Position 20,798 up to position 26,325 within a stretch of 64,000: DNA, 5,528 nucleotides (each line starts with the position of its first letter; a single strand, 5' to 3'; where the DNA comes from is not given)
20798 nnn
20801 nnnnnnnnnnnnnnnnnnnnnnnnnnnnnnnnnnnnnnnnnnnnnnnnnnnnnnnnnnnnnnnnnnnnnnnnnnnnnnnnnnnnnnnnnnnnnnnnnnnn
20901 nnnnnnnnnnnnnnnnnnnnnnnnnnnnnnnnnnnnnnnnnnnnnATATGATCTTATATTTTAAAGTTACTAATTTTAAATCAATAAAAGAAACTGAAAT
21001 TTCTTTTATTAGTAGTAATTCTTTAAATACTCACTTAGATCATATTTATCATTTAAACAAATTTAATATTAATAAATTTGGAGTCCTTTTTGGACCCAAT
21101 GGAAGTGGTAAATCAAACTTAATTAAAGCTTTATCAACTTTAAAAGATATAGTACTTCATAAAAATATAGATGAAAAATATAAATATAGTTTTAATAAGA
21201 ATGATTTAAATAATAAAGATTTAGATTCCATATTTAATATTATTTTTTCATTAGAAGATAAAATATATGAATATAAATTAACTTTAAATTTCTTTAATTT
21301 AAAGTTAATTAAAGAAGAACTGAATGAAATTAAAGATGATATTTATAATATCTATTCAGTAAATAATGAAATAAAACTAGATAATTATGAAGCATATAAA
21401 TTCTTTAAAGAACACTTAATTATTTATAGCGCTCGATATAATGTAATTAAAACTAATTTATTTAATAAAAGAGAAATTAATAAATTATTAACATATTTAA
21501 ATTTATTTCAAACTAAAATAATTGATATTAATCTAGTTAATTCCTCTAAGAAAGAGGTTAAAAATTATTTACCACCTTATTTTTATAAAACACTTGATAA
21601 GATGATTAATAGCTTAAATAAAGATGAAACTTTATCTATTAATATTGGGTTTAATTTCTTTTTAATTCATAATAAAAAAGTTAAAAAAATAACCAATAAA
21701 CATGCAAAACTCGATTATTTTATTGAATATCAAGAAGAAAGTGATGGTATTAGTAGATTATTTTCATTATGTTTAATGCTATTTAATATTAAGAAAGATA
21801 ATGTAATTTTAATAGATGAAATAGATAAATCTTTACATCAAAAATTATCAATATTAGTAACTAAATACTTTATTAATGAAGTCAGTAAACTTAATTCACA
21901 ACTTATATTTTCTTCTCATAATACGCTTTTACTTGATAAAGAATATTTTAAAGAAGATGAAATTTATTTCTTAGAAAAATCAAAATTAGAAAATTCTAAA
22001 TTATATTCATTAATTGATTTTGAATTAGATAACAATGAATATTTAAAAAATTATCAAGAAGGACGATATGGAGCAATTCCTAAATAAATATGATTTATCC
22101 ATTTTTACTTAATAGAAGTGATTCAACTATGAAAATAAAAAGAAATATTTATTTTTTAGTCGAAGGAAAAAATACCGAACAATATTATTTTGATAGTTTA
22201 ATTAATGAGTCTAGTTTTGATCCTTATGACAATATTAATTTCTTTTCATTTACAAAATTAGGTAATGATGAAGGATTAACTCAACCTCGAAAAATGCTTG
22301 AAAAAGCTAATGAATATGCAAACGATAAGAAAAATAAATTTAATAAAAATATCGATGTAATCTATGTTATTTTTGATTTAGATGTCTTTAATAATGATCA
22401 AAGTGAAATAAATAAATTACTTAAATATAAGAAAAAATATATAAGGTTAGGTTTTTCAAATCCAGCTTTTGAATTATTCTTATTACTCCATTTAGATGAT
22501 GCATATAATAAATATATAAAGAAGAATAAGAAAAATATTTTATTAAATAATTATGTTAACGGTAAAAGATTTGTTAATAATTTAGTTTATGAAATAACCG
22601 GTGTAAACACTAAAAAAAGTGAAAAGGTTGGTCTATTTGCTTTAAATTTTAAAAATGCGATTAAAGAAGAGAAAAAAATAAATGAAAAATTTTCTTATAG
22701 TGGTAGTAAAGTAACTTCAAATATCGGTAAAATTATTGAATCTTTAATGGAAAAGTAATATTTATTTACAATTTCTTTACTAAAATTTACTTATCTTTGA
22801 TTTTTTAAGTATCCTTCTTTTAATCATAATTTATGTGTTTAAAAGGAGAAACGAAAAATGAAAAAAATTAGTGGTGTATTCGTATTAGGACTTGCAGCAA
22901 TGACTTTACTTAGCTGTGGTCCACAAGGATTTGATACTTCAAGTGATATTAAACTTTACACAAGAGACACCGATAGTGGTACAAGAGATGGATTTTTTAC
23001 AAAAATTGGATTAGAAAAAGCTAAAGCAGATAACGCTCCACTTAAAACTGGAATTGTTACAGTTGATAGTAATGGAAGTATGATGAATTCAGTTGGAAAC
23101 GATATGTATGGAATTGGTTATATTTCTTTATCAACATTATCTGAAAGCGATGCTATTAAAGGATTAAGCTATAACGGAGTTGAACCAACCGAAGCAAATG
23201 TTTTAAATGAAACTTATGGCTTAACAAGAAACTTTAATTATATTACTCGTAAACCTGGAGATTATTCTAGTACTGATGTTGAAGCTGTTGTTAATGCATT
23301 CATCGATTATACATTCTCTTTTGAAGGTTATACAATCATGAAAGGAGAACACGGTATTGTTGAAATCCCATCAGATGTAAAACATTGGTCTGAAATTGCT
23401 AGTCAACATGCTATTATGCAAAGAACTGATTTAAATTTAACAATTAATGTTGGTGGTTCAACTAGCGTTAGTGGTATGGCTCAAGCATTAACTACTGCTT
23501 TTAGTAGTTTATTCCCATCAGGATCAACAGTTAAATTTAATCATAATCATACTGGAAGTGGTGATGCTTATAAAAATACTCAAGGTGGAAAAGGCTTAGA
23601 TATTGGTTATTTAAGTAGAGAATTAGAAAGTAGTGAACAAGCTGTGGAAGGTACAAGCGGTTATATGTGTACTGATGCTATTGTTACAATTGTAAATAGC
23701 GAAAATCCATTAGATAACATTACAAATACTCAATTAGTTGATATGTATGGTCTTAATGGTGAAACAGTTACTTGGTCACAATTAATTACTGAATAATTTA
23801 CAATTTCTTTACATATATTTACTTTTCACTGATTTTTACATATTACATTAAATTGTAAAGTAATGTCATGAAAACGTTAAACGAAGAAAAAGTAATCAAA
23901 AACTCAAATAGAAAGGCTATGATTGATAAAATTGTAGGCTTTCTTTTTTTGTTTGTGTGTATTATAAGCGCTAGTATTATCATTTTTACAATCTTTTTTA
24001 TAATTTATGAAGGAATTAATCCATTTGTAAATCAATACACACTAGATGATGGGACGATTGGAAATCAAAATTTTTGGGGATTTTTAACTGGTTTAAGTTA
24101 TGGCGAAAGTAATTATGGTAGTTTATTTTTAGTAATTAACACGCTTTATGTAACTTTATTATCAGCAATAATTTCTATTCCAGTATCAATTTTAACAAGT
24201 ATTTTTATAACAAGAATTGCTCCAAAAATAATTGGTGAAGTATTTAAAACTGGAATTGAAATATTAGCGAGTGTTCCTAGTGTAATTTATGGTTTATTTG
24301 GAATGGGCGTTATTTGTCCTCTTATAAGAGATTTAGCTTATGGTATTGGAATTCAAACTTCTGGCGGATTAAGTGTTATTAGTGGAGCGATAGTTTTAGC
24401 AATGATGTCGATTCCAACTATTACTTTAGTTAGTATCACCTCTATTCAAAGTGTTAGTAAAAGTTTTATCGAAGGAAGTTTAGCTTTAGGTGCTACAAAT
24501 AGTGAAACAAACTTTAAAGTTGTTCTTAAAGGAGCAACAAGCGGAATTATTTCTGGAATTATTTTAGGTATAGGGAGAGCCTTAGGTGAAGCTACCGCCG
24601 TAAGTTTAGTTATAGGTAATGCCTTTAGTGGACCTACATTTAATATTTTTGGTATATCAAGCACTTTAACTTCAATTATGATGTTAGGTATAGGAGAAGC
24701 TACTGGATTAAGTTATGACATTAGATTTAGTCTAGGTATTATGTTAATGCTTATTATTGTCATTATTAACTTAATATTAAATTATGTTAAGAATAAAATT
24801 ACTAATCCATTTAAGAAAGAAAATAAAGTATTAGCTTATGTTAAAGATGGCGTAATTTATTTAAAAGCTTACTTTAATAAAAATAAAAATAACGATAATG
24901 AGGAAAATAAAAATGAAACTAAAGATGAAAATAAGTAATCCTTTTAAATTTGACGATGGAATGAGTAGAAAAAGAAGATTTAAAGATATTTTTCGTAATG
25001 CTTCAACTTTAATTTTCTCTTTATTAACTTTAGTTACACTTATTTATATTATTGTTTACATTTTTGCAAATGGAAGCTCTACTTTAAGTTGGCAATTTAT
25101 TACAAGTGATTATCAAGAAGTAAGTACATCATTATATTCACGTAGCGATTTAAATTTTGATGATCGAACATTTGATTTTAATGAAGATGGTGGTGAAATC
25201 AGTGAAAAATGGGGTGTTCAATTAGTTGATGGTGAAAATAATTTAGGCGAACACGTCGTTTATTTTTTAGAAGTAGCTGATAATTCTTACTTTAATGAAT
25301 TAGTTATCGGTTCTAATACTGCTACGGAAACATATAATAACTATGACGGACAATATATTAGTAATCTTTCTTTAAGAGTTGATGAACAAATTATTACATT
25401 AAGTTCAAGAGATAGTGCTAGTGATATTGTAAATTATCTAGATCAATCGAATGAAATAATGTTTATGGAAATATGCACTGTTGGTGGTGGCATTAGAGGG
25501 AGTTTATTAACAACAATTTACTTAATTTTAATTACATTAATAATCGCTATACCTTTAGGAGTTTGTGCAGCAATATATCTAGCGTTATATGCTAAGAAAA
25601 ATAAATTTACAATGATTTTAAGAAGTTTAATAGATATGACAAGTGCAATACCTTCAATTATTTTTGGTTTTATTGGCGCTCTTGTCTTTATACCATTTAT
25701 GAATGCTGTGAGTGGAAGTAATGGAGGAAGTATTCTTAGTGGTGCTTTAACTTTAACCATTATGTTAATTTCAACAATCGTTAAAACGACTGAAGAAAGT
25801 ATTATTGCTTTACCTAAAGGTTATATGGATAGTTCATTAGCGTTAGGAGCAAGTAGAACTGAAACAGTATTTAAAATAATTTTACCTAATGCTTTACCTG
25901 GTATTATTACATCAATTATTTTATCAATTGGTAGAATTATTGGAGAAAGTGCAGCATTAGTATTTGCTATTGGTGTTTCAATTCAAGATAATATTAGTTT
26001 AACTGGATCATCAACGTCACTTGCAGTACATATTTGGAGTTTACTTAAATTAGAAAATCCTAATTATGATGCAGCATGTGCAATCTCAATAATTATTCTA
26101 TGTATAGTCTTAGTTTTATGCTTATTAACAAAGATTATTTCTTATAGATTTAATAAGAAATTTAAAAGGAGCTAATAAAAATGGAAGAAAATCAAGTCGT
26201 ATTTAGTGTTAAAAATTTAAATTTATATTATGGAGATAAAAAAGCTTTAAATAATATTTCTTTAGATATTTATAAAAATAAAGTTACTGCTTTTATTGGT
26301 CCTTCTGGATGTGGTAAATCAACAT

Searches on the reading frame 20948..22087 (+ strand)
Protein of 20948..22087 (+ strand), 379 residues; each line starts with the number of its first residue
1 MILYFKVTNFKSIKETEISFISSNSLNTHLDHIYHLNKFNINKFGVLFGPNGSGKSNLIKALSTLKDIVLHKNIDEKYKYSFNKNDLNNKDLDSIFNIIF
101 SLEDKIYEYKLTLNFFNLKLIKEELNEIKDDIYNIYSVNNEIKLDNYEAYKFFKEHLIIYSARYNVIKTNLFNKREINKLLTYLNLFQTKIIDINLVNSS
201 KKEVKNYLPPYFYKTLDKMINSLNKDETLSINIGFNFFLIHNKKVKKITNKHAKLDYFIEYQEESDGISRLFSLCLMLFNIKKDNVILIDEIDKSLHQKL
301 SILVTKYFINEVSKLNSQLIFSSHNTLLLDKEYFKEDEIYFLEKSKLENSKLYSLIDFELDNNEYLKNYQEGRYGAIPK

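Call 55: search_protein_families(library=pfam, proteins=[window:20948-22087:+], max_evalue=0.0001)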
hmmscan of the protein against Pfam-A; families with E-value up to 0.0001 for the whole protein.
window:20948-22087:+ (379 aa): 3 families
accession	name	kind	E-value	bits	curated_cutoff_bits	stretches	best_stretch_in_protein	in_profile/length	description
PF13304.12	AAA_21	-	8.4e-22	79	27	1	46-330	3-304/304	AAA domain, putative AbiEii toxin, Type IV TA system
PF13175.12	AAA_15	-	2.9e-09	37.5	32.1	0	71-326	115-371/374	AAA ATPase domain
PF02463.25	SMC_N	-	1.4e-05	25.1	40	0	42-330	24-203/220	RecF/RecN/SMC N terminal domain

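Call 101: search_protein_families(library=padloc, proteins=[window:20948-22087:+], max_evalue=0.001)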
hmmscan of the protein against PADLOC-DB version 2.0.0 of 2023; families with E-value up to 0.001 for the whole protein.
window:20948-22087:+ (379 aa): 37 families (the best 25 are shown)
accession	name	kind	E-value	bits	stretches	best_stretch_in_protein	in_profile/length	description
PDLC02335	AbiLi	-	1.1e-58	196.9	1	1-378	49-285/326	AbiLi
PDLC02980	AriA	-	1.9e-24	85.2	1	45-330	2-304/304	-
PDLC04175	HEC-01A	-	2.5e-14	51.1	2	247-371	232-349/363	-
PDLC04182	HEC-01A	-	6.2e-14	49.8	2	259-346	281-366/406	-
PDLC04180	HEC-01A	-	1.3e-12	45.6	1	262-346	253-338/382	-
PDLC04391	PDC-M07A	-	1.7e-12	45.1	2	257-358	277-380/412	-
PDLC04176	HEC-01A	-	2.7e-12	44.7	1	36-345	17-335/371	-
PDLC04178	HEC-01A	-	3.2e-12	44.2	2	41-69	27-55/399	-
PDLC04177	HEC-01A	-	9.9e-12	42.6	2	21-69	5-53/393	-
PDLC04393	PDC-M07A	-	7.1e-11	39.7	2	257-358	281-384/435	-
PDLC00271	PtuA1|PtuA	-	9.7e-11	39.8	1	4-190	5-173/421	AAA ATPase domain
PDLC04183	HEC-01A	-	3.2e-10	37.6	2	41-69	23-51/402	-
PDLC04426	PDC-M12A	-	9e-10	36.5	1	1-360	1-352/369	-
PDLC04135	mad3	-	1.9e-09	35.6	1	36-357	15-352/374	mads_3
PDLC02979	AriA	-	2.7e-09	35.3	0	74-326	114-370/373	-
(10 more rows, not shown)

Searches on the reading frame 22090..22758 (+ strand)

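Call 55: search_protein_families(library=pfam, proteins=[window:22090-22758:+], max_evalue=0.0001)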
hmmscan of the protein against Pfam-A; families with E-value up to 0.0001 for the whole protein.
window:22090-22758:+ (222 aa): 1 family
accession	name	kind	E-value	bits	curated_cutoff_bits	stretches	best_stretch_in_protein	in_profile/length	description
PF13707.11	RloB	-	4.1e-26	92.8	31.5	1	23-219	4-195/195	RloB-like protein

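Call 101: search_protein_families(library=padloc, proteins=[window:22090-22758:+], max_evalue=0.001)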
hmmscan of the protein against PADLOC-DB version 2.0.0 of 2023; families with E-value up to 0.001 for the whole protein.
window:22090-22758:+ (222 aa): 1 family
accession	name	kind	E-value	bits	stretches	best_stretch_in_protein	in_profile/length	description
PDLC02337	AbiLii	-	2e-19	68.8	1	13-220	25-86/170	AbiLii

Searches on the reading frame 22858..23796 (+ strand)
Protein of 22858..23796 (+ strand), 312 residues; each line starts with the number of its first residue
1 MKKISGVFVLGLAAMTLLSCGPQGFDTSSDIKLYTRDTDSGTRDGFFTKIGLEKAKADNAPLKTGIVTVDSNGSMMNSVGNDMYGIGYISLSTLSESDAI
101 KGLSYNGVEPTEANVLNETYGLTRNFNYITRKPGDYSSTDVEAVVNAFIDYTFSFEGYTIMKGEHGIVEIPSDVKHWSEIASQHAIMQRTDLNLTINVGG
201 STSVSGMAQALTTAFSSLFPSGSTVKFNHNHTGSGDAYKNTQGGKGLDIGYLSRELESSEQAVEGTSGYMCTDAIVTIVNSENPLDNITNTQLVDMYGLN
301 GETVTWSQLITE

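Call 55: search_protein_families(library=pfam, proteins=[window:22858-23796:+], max_evalue=0.0001)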
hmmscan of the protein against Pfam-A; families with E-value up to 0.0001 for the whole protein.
window:22858-23796:+ (312 aa): 1 family
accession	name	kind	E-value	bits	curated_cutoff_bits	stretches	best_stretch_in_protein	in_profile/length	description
PF12849.12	PBP_like_2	-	1.2e-19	71.5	27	2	195-308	11-125/267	PBP superfamily domain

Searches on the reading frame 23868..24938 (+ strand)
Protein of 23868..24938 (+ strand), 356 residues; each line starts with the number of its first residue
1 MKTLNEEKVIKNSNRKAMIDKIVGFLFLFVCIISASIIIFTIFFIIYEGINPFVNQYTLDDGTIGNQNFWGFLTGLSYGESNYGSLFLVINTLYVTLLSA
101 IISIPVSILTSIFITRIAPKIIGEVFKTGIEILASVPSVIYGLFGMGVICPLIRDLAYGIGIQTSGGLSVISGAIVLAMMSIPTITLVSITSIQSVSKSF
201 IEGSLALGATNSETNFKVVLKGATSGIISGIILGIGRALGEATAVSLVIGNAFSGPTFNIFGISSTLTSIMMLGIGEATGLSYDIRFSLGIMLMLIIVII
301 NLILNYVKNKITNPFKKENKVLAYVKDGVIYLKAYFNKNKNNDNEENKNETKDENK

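Call 55: search_protein_families(library=pfam, proteins=[window:23868-24938:+], max_evalue=0.0001)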
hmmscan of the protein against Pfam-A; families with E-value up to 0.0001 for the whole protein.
window:23868-24938:+ (356 aa): 1 family
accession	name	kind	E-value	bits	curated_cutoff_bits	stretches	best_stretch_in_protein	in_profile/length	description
PF00528.27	BPD_transp_1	-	4.7e-13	49.7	26.4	1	108-307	2-178/184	Binding-protein-dependent transport system inner membrane component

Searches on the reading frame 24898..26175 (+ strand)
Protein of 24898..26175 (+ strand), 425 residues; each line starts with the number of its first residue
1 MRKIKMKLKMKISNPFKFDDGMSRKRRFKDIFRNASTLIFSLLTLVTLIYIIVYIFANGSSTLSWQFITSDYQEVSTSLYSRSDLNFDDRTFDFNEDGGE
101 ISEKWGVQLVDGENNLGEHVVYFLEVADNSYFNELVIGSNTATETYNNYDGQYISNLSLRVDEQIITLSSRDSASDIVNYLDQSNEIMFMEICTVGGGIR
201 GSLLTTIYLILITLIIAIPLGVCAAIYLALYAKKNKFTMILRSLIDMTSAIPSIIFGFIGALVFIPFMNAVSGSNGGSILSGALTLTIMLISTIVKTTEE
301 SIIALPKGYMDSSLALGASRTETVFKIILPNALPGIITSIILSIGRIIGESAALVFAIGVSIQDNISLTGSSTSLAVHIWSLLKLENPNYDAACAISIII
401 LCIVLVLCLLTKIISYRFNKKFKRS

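Call 55: search_protein_families(library=pfam, proteins=[window:24898-26175:+], max_evalue=0.0001)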
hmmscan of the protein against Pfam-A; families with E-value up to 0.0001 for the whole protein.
window:24898-26175:+ (425 aa): 1 family
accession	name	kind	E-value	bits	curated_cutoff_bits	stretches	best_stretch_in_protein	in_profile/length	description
PF00528.27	BPD_transp_1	-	1.6e-26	93.6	26.4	1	221-423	1-183/184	Binding-protein-dependent transport system inner membrane component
